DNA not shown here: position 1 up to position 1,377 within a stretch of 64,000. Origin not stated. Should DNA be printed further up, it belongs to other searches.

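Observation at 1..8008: Radical-SAM / double-glycine RiPP locus with its own exporter and membrane-anchored regulator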

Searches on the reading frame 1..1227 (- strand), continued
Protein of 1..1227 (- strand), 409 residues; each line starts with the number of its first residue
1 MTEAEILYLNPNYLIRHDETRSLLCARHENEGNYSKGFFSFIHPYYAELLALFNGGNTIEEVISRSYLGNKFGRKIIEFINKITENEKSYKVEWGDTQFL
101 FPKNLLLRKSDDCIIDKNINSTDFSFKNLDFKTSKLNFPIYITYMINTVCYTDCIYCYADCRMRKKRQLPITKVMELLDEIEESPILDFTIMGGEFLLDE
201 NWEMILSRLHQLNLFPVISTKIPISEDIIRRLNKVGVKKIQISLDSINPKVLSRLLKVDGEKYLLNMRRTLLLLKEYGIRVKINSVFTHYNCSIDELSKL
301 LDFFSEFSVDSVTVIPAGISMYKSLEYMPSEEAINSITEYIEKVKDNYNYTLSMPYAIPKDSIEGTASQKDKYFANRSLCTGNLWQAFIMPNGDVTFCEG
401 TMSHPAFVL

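Call 47: find_encoding_contigs(protein=P0016, flank=10000, max_places=2)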
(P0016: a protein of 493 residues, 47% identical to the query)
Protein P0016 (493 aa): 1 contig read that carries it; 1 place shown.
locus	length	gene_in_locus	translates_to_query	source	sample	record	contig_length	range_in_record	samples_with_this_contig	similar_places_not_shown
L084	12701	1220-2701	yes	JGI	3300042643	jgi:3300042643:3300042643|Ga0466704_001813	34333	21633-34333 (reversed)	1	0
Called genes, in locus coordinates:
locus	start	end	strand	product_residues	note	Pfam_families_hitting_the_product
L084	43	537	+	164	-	-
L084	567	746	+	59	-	-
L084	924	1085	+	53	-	-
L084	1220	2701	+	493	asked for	PF04055:Radical_SAM, PF13186:SPASM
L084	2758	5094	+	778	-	PF13620:CarboxypepD_reg, PF13715:CarbopepD_reg_2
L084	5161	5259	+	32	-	-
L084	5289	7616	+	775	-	PF13620:CarboxypepD_reg, PF13715:CarbopepD_reg_2, PF14905:OMP_b-brl_3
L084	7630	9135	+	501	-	PF04055:Radical_SAM, PF13186:SPASM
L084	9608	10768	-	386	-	PF26696:PTL_trimer, PF09603:Fib_succ_major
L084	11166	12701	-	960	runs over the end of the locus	PF13620:CarboxypepD_reg, PF13715:CarbopepD_reg_2, PF14905:OMP_b-brl_3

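Call 55: search_protein_families(library=pfam, proteins=[L002:2117-4003:+, L001:3856-5727:+, L082:7350-9224:-], max_evalue=5)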
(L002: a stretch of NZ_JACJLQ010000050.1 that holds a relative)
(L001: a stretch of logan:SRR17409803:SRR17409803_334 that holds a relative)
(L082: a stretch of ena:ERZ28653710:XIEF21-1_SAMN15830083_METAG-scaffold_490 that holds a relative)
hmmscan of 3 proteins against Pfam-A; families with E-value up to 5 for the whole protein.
L002:2117-4003:+ (628 aa): 13 families
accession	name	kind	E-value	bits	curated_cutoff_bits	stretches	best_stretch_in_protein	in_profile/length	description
PF13424.12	TPR_12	-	5.6e-06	26.9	30.1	1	265-307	26-73/77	Tetratricopeptide repeat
PF07719.23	TPR_2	-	6.4e-06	26.3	27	1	282-307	4-29/34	Tetratricopeptide repeat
PF13174.12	TPR_6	-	0.00094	20.1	26.3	0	131-150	4-23/33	Tetratricopeptide repeat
PF17874.7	TPR_MalT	-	0.015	15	45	1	160-273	33-185/336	MalT-like TPR region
PF14559.12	TPR_19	-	0.023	15.5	25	1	242-279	18-55/68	Tetratricopeptide repeat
PF01733.24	Nucleoside_tran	-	0.056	13.3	29.8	1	377-493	57-173/309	Nucleoside transporter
PF13181.12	TPR_8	-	0.1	13.3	25.7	1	281-309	3-31/34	Tetratricopeptide repeat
PF00515.34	TPR_1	-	0.24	11.7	27.8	1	209-233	3-27/34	Tetratricopeptide repeat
PF12862.13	ANAPC5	-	0.3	11.6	23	1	186-239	17-70/91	Anaphase-promoting complex subunit 5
PF05545.16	FixQ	-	0.73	10.3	29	1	386-424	12-46/49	Cbb3-type cytochrome oxidase component FixQ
PF23906.1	DUF7248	-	0.79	10.2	27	1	381-412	9-40/58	Family of unknown function (DUF7248)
PF02183.23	HALZ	-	1.8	9.2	28.1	0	465-477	22-34/43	Homeobox associated leucine zipper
PF13374.12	TPR_10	-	3.1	8.4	27.5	0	252-273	5-26/42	Tetratricopeptide repeat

L001:3856-5727:+ (623 aa): 13 families
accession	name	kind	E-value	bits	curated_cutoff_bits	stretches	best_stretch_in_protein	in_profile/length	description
PF13424.12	TPR_12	-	2.4e-06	28.1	30.1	3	203-259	16-74/77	Tetratricopeptide repeat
PF13181.12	TPR_8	-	0.00022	21.6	25.7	2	268-295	3-30/34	Tetratricopeptide repeat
PF13428.12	TPR_14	-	0.0006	20.7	23.5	0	269-294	4-29/44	Tetratricopeptide repeat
PF14802.11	TMEM192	-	0.005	16.4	25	1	371-468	137-232/236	TMEM192 family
PF07719.23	TPR_2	-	0.008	16.7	27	2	104-135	2-33/34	Tetratricopeptide repeat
PF13545.12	HTH_Crp_2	-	0.022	15.2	27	1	568-600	17-47/70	Crp-like helix-turn-helix domain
PF00196.25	GerE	-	0.041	14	23.5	1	560-593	2-35/57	Bacterial regulatory proteins, luxR family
PF10516.15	SHNi-TPR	-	0.091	12.7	21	1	145-171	3-29/38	SHNi-TPR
PF13432.12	TPR_16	-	0.22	12.4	32.7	0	100-133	28-61/65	Tetratricopeptide repeat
PF01325.25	Fe_dep_repress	-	0.44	11.2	26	1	576-597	23-44/60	Iron dependent repressor, N-terminal DNA binding domain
PF04568.17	IATP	-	2.3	9.2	25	0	416-456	57-97/98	Mitochondrial ATPase inhibitor, IATP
PF08238.18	Sel1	-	2.4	9.3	30.7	1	106-131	10-33/36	Sel1 repeat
PF00515.34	TPR_1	-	3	8.3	27.8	2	104-133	2-31/34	Tetratricopeptide repeat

L082:7350-9224:- (624 aa): 13 families
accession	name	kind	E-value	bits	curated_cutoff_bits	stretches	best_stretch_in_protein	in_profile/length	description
PF13424.12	TPR_12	-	3e-14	53.4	30.1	2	189-258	4-75/77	Tetratricopeptide repeat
PF17874.7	TPR_MalT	-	8.7e-08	32.3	45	1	140-296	32-190/336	MalT-like TPR region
PF13181.12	TPR_8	-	9.2e-07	29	25.7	2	270-295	4-29/34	Tetratricopeptide repeat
PF07719.23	TPR_2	-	1.2e-06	28.6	27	2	191-219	4-32/34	Tetratricopeptide repeat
PF13374.12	TPR_10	-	2.3e-06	27.9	27.5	1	229-258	3-32/42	Tetratricopeptide repeat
PF13428.12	TPR_14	-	0.00016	22.5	23.5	0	270-296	4-30/44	Tetratricopeptide repeat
PF13176.12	TPR_7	-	0.00016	21.9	27.9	0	272-297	4-29/36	Tetratricopeptide repeat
PF00515.34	TPR_1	-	0.00047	20.3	27.8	3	273-295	7-29/34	Tetratricopeptide repeat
PF14559.12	TPR_19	-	0.0018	19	25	1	282-328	6-50/68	Tetratricopeptide repeat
PF20122.4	DUF6512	-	0.096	13.1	26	1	345-396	58-108/181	Family of unknown function (DUF6512)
PF08238.18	Sel1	-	0.12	13.4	30.7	1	194-217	7-34/36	Sel1 repeat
PF13174.12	TPR_6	-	0.16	13.2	26.3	0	234-256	6-28/33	Tetratricopeptide repeat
PF06103.16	DUF948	-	4.8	7.9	37.2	1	379-450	3-75/89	Bacterial protein of unknown function (DUF948)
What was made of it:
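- On LuxR/GerE-type HTH regulators: An orthologue scores a faint 14 bits (call 55).
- Tried and rejected: LuxR/GerE domain: no Pfam support (call 55).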

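Call 57: search_protein_representatives(alignment_id=A2)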
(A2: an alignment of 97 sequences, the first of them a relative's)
Query: 97 sequences, 498 profile positions. Proteins with E-value up to 0.001 (for the whole library): 55251; up to 1e-10: 16729; up to 1e-30: 833. The best 150 are listed.
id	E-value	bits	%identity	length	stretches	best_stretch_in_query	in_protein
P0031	4.5e-183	626.0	-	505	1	5-497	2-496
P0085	2.8e-179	613.5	-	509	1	6-497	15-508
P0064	4.5e-179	612.8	-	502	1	3-496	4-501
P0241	5.5e-177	605.9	-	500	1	5-497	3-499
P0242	1.2e-176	604.8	-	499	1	3-497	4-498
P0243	2.6e-175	600.3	-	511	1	4-497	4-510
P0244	1.4e-174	598.0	-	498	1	2-497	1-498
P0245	3.3e-174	596.7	-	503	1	2-496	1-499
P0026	2.9e-172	590.3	-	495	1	3-497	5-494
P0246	6.4e-172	589.2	-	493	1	6-497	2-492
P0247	1.8e-171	587.7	-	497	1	3-491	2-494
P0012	2.0e-171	587.5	-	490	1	2-496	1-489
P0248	2.2e-171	587.4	-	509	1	4-496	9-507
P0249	1.7e-169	581.1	-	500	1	5-497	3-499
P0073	2.6e-167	574.0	-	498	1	6-497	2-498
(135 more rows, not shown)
